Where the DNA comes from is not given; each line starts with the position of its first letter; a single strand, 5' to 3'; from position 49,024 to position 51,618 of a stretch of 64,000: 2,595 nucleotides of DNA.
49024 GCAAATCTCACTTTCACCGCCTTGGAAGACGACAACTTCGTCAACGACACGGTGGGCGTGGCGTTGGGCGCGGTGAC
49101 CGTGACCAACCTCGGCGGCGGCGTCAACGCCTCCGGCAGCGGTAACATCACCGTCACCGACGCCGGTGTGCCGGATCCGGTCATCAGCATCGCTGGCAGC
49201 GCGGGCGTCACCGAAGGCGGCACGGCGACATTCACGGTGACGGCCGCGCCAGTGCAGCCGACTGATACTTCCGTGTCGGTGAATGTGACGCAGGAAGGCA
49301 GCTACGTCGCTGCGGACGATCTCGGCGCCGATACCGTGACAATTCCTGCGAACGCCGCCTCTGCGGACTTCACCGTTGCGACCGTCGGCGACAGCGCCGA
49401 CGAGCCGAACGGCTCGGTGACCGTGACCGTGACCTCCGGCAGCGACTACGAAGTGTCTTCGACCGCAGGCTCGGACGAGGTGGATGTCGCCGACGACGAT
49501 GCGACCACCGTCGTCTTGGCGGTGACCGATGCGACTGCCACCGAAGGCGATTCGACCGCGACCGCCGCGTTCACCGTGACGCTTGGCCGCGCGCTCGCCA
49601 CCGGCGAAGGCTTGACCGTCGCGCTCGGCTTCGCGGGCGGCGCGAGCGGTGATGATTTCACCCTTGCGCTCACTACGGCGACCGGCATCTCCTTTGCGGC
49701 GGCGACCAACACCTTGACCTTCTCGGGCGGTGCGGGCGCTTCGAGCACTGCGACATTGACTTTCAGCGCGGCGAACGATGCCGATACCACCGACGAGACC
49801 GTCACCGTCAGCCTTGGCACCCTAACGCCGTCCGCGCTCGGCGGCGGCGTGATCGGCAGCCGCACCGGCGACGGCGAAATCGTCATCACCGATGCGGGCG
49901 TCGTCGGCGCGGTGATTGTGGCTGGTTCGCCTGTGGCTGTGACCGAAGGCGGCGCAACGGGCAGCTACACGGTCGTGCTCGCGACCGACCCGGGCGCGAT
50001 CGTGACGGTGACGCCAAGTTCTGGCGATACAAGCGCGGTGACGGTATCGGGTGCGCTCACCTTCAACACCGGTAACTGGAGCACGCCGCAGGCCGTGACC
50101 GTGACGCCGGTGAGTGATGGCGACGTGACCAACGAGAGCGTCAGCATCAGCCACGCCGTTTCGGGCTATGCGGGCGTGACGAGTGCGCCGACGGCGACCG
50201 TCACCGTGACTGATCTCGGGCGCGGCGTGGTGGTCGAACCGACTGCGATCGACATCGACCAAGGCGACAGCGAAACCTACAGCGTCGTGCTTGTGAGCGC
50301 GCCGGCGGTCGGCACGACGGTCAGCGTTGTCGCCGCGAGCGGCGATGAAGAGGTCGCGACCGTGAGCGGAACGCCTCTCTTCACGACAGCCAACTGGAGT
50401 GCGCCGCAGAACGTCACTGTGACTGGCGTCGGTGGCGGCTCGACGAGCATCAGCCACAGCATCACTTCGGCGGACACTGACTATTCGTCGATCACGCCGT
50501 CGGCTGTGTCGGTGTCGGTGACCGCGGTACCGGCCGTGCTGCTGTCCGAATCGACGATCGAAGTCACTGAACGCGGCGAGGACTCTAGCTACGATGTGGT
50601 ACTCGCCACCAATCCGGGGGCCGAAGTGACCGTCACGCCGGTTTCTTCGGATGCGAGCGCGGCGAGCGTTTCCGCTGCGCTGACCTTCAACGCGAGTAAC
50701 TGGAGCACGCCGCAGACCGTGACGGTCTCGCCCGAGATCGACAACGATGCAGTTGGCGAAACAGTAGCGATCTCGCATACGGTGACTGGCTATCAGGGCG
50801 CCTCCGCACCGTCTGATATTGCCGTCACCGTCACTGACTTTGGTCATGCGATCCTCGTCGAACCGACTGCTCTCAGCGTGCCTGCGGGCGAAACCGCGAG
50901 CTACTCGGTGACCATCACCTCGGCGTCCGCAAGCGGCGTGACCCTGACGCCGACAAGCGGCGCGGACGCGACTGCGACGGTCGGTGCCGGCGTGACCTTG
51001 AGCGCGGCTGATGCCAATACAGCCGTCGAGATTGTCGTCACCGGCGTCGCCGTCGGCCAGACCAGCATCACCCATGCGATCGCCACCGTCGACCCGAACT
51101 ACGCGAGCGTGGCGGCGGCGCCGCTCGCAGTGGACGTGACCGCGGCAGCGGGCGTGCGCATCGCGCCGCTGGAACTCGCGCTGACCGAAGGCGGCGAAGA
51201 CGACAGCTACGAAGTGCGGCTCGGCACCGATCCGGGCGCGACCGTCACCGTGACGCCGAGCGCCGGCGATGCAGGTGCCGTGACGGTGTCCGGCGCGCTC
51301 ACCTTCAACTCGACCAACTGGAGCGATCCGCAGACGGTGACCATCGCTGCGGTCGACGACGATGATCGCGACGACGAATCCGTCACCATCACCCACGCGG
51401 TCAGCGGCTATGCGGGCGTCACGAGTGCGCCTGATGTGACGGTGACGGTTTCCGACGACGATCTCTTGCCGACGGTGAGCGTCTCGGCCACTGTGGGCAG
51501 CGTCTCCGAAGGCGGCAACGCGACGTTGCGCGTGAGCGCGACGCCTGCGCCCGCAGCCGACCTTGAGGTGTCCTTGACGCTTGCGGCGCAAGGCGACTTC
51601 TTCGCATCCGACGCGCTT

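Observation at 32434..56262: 7942-aa autotransporter whose passenger is built from Calx-beta/Ig-like repeats rather than a beta-helix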

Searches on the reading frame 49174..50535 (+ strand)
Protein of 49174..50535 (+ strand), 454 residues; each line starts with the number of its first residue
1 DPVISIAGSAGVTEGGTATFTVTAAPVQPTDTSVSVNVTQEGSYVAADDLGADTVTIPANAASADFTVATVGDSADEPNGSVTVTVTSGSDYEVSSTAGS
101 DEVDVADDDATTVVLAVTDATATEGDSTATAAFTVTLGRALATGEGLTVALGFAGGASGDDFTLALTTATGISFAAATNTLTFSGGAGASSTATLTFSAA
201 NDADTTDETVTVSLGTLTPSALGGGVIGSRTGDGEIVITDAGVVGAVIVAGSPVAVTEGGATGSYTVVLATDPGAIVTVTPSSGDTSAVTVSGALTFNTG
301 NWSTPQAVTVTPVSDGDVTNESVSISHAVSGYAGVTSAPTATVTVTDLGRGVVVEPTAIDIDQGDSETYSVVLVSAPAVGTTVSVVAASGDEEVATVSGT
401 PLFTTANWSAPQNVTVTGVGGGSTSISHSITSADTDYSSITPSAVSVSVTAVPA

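Call 45: predict_structure(alignment_id=A4)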
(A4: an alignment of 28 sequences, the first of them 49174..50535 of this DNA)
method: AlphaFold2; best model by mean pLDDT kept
length: 454 residues; sequences in the alignment: 28
mean_pLDDT: 93.4   pTM: 0.61
mean pLDDT of the five models: 93.4, 93.3, 93.1, 92.9, 92.6
residues with pLDDT >= 90: 361; 70-90: 86; 50-70: 6; < 50: 1
segments of 3 or more residues with pLDDT < 50: none
pLDDT, mean of each block of 10 residues (from residue 1): 97 97 98 98 95 98 98 95 97 96 97 97 92 97 98 93 97 97 98 97 87 97 94 87 75 94 96 94 97 97 97 91 97 93 93 91 95 89 86 89 91 94 90 85 85 67
secondary structure, 60 per line:
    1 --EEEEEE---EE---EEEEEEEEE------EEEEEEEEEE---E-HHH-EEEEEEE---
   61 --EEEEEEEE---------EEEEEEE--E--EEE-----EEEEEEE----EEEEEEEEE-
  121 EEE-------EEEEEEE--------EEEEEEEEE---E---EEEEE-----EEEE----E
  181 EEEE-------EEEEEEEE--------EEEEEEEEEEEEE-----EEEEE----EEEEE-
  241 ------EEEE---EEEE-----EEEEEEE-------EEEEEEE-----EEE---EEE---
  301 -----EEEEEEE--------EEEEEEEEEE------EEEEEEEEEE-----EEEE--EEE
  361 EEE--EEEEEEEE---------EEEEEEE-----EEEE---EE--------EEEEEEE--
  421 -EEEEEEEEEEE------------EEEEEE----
elements in order: E3-8 E17-25 E32-41 E51-57 E63-70 E80-86 E92-94 E100-106 E111-119 E121-123 E131-137 E146-154 E162-166 E172-175 E180-184 E192-199 E208-220 E226-230 E235-239 E247-250 E254-257 E263-269 E277-283 E289-291 E295-297 E306-312 E321-330 E337-346 E352-355 E358-363 E366-373 E383-389 E395-398 E412-418 E422-432 E445-450

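Call 48: fold_search(model_id=the predicted structure, library=pdb)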
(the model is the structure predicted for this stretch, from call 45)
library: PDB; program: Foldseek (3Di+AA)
matches with E <= 10: 1993; with E <= 0.001: 212
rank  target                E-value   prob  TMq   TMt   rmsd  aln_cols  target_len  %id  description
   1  9ijj_4I               6.7e-11  1.00  0.34  0.08  11.7       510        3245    8  In situ structure of the central apparatus in mouse sperm axoneme. (released 2025-06-04)
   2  9fx2                  6.1e-10  1.00  0.17  0.08  35.2       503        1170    9  Structure of methylamine activated CD109 (released 2025-03-19)
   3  9b4h_A                2.2e-09  1.00  0.25  0.08  25.6       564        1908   14  Chlamydomonas reinhardtii mastigoneme filament (released 2024-04-10)
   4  7sqc_F0               2.3e-09  1.00  0.23  0.31  13.0       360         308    9  Ciliary C1 central pair apparatus isolated from Chlamydomonas reinhardtii (released 2022-04-13)
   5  9ip8_B                3.4e-09  1.00  0.18  0.17  46.8       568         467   10  Poly-alanine model for HL-type bispecific diabody Ex3 composed of 528 and OKT3 Fvs in ternary complex with sEGFR and C (released 2025-05-28)
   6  9qk2_F                6.3e-09  1.00  0.17  0.13  34.6       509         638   11  Structure of the Complement classical and lectin pathway C3 convertase in complex with substrate C3 (released 2025-12-24)
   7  9ijj_4J               1.0e-08  1.00  0.30  0.23  11.4       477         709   10  In situ structure of the central apparatus in mouse sperm axoneme. (released 2025-06-04)
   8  4uic                  1.0e-08  1.00  0.20  0.15  28.6       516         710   16  Crystal structure of the S-layer protein rSbsC(31-844) (released 2016-04-13)
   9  4uj6                  1.1e-08  1.00  0.21  0.15  28.8       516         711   16  Structure of surface layer protein SbsC, domains 1-6 (released 2016-04-27)
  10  6rur_A                1.2e-08  1.00  0.18  0.13  35.2       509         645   12  Structure of the SCIN stabilized C3bBb convertase bound to properdin (released 2019-08-21)
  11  8uin_A                1.6e-08  1.00  0.18  0.14  34.8       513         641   12  Structure of the C3bBb-albicin complex (released 2024-05-08)
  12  9u61_C                2.0e-08  1.00  0.17  0.13  35.3       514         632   11  CP/MBL pathways C3 convertase C4b2a and C3 complex (released 2026-01-14)
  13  9fx3_A                2.0e-08  1.00  0.17  0.08  35.1       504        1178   11  Structure of active human CD109 (released 2025-03-19)
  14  2ice_A                2.1e-08  1.00  0.18  0.14  34.8       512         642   12  CRIg bound to C3c (released 2006-11-07)
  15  8cem_F                2.2e-08  1.00  0.17  0.13  34.5       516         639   11  Structure of bovine native C3, re-refinement (released 2023-04-05)
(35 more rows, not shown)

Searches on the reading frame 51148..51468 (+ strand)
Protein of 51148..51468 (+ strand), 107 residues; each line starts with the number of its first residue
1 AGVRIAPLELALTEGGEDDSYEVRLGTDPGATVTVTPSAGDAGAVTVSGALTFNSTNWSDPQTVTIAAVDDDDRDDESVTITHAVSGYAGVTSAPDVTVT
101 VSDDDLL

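Call 92: search_solved_structures(query=A3, max_evalue=0.1)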
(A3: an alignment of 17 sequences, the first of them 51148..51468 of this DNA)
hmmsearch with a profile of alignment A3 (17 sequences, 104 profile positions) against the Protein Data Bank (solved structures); distinct sequences matched with E-value up to 0.1: 3.
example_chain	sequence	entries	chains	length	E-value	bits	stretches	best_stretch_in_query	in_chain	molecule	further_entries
8bl6_A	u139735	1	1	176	0.00055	23.1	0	12-61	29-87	dIG14-scdim-EF62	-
8bl3_A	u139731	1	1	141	0.00075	22.6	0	15-58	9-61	scIg12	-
6v3p_C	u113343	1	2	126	0.0024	21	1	3-81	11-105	IgA FC receptor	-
